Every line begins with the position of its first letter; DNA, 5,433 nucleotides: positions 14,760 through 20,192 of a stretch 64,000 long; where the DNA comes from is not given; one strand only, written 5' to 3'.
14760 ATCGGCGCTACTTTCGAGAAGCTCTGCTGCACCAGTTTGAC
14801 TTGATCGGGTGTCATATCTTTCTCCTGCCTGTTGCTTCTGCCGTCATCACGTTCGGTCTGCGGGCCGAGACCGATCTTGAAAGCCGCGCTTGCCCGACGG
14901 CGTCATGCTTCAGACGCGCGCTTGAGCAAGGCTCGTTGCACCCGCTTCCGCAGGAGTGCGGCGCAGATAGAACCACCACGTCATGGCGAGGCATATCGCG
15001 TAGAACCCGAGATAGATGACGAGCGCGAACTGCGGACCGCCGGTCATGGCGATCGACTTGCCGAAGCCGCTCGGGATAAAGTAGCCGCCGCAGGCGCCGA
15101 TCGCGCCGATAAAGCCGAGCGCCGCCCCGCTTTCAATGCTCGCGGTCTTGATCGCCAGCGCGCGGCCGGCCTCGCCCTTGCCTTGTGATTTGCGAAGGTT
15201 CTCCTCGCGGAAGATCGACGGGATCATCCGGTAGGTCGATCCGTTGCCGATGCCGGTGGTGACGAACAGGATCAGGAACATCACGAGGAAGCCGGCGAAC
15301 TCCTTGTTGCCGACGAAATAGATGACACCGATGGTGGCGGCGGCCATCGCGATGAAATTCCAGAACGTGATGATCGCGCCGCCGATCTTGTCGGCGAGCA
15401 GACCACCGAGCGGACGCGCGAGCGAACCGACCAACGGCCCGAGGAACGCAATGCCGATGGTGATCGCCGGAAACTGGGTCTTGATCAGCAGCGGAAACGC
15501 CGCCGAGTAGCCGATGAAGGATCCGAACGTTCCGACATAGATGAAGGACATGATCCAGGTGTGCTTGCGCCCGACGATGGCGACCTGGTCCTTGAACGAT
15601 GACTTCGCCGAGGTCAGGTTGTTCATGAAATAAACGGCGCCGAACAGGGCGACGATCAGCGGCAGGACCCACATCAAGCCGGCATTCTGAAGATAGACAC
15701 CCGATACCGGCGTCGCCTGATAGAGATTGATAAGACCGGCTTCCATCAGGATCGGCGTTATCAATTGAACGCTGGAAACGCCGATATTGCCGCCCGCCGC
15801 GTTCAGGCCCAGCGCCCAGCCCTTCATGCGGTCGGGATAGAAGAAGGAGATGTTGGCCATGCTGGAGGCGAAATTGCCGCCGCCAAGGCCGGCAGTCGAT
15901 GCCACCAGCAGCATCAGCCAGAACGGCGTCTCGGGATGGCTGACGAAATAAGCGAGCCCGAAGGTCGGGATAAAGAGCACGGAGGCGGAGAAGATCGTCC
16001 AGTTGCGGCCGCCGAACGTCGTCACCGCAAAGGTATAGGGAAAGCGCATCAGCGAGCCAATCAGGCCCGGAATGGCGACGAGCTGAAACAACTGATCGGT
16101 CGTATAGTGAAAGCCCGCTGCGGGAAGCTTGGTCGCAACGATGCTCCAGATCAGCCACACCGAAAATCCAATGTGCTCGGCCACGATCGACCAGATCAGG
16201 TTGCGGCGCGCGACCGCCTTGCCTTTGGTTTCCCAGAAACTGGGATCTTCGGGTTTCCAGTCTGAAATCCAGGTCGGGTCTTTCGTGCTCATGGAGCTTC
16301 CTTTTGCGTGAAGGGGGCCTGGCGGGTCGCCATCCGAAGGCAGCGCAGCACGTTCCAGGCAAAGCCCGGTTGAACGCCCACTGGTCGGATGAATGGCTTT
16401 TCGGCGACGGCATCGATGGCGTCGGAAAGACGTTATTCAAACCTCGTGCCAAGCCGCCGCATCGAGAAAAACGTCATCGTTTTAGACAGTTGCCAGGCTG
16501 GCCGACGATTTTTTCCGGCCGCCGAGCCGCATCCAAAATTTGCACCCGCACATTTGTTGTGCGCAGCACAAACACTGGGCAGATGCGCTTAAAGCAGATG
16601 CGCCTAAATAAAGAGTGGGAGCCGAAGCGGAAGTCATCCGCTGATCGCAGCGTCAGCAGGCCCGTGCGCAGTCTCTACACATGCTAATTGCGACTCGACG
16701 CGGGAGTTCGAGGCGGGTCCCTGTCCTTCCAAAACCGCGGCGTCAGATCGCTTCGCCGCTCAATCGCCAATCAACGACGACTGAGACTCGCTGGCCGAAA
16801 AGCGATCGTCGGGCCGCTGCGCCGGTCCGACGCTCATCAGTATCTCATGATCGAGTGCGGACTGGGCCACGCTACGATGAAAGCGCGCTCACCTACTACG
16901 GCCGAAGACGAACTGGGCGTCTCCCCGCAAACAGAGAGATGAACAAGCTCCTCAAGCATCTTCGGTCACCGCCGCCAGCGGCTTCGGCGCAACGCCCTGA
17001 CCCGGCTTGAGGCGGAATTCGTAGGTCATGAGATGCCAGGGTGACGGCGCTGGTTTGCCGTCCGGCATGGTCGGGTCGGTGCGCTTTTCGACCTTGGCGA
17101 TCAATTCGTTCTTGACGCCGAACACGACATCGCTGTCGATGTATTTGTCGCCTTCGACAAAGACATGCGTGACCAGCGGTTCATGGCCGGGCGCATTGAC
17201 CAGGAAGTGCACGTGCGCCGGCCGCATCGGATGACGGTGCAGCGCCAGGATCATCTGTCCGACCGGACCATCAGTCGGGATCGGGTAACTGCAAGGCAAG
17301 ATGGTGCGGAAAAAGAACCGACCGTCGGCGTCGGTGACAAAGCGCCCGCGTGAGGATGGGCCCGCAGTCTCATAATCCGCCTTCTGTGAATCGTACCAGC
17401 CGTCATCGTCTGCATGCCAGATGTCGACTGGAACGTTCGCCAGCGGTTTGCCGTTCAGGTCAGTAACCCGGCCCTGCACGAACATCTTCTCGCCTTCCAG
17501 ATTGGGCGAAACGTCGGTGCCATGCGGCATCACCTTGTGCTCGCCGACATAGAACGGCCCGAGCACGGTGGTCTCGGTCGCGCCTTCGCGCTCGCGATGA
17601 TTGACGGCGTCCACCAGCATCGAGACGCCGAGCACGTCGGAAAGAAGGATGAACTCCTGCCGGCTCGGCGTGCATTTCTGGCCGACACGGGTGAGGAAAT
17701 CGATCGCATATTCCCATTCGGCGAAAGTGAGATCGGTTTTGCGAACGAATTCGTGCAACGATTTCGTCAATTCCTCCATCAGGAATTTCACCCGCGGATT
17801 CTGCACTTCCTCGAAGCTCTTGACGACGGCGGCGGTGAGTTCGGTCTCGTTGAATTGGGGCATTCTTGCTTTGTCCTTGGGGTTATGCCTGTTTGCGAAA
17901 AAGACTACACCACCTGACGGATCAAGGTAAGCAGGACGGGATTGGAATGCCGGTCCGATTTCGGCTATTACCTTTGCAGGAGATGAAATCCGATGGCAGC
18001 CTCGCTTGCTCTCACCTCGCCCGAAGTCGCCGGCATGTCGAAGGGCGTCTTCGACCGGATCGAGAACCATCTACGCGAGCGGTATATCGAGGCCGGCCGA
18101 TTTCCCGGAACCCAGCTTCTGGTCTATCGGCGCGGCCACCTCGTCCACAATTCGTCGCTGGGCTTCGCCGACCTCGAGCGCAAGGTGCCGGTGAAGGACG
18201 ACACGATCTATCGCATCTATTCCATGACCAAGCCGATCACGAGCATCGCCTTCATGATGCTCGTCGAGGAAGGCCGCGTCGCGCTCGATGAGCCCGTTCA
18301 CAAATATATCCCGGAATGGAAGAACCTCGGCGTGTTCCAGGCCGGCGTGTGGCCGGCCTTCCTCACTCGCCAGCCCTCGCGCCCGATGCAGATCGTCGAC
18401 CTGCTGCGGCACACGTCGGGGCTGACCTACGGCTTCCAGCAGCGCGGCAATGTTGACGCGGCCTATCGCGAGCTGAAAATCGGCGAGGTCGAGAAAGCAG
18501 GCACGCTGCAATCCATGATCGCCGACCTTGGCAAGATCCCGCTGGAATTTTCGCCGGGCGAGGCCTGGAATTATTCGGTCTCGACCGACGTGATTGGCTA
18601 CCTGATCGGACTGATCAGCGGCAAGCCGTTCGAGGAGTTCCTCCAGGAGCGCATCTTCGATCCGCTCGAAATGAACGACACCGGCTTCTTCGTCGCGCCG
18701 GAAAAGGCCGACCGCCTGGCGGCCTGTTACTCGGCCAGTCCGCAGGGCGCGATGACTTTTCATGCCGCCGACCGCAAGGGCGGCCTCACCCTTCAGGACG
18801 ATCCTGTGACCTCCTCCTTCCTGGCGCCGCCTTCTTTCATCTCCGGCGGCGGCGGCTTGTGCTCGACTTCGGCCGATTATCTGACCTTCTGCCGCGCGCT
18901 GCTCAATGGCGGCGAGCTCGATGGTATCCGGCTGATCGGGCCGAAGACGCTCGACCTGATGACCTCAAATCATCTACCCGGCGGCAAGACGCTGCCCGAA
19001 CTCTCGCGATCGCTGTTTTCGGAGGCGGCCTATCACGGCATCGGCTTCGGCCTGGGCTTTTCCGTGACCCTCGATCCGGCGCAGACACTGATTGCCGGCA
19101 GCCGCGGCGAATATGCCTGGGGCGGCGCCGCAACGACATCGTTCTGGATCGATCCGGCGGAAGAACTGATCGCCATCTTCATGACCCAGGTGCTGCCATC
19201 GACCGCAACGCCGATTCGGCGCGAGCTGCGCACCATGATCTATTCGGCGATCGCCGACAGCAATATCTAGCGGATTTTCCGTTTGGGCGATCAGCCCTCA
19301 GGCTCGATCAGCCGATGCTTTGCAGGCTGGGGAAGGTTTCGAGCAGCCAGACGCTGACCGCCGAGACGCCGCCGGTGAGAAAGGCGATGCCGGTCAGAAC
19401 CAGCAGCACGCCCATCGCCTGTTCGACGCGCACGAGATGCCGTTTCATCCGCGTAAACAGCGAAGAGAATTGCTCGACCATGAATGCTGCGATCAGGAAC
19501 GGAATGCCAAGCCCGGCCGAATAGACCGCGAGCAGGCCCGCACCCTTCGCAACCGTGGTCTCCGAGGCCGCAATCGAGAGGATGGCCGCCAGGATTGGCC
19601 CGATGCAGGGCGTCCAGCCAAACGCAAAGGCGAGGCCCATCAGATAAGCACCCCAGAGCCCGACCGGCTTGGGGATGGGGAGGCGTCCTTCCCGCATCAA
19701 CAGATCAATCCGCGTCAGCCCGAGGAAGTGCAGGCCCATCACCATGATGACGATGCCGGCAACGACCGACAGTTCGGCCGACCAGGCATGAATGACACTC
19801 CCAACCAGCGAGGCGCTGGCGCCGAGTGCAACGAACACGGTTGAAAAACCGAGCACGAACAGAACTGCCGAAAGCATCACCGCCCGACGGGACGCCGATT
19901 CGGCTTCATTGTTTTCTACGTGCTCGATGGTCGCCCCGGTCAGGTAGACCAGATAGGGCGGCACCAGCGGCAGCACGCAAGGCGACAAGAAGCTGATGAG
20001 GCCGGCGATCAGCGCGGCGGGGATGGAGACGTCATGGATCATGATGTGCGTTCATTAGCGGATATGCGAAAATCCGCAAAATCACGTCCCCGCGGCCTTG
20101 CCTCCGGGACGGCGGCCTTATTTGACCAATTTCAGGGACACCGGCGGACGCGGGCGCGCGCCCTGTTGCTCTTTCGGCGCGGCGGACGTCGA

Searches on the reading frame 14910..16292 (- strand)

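Call 13: search_protein_families(library=pfam, proteins=[window:14910-16292:-], max_evalue=0.001)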
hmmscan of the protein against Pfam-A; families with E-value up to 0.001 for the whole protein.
window:14910-16292:- (460 aa): 1 family
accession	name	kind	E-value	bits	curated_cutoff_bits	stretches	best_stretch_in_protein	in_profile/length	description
PF07690.21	MFS_1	-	1.1e-14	54.5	33.4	1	42-364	9-326/347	Major Facilitator Superfamily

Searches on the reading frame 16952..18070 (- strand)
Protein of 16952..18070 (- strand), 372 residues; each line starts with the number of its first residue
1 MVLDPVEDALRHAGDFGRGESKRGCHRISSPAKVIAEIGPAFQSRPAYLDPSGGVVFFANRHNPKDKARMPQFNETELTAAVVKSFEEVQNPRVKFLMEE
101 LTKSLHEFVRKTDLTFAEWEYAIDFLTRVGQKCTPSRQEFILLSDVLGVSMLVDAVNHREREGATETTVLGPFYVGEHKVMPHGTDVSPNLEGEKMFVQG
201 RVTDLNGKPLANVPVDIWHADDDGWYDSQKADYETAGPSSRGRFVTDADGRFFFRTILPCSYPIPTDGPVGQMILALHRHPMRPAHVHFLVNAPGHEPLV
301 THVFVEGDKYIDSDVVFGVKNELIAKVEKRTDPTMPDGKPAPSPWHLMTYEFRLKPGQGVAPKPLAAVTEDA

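Call 13: search_protein_families(library=pfam, proteins=[window:16952-18070:-], max_evalue=0.001)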
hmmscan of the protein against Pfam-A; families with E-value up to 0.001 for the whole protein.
window:16952-18070:- (372 aa): 3 families
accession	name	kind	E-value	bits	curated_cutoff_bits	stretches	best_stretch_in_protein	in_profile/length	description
PF00775.27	Dioxygenase_C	-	2.2e-48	164.6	27.3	1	190-355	24-181/182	Dioxygenase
PF04444.19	Dioxygenase_N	-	7e-31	106.3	27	1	91-165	1-75/75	Catechol dioxygenase N terminus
PF13620.12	CarboxypepD_reg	-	3.1e-05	24.7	32.3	1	198-262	2-50/82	Carboxypeptidase regulatory-like domain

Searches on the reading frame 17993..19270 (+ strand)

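Call 13: search_protein_families(library=pfam, proteins=[window:17993-19270:+], max_evalue=0.001)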
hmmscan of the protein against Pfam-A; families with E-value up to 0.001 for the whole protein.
window:17993-19270:+ (425 aa): 1 family
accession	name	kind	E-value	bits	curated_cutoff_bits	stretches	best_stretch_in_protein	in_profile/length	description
PF00144.29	Beta-lactamase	-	2e-68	231.4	27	1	30-405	7-315/329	Beta-lactamase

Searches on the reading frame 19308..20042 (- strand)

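Call 13: search_protein_families(library=pfam, proteins=[window:19308-20042:-], max_evalue=0.001)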
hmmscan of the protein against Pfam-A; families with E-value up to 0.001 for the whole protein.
window:19308-20042:- (244 aa): 2 families
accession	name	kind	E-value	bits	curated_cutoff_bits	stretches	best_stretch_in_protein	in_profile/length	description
PF02683.22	DsbD_TM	-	3.7e-16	59.5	27.1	1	7-221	5-214/219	Cytochrome C biogenesis protein transmembrane domain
PF13386.12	DsbD_2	-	6.1e-09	36.5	24.9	1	10-219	2-198/199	Cytochrome C biogenesis protein transmembrane region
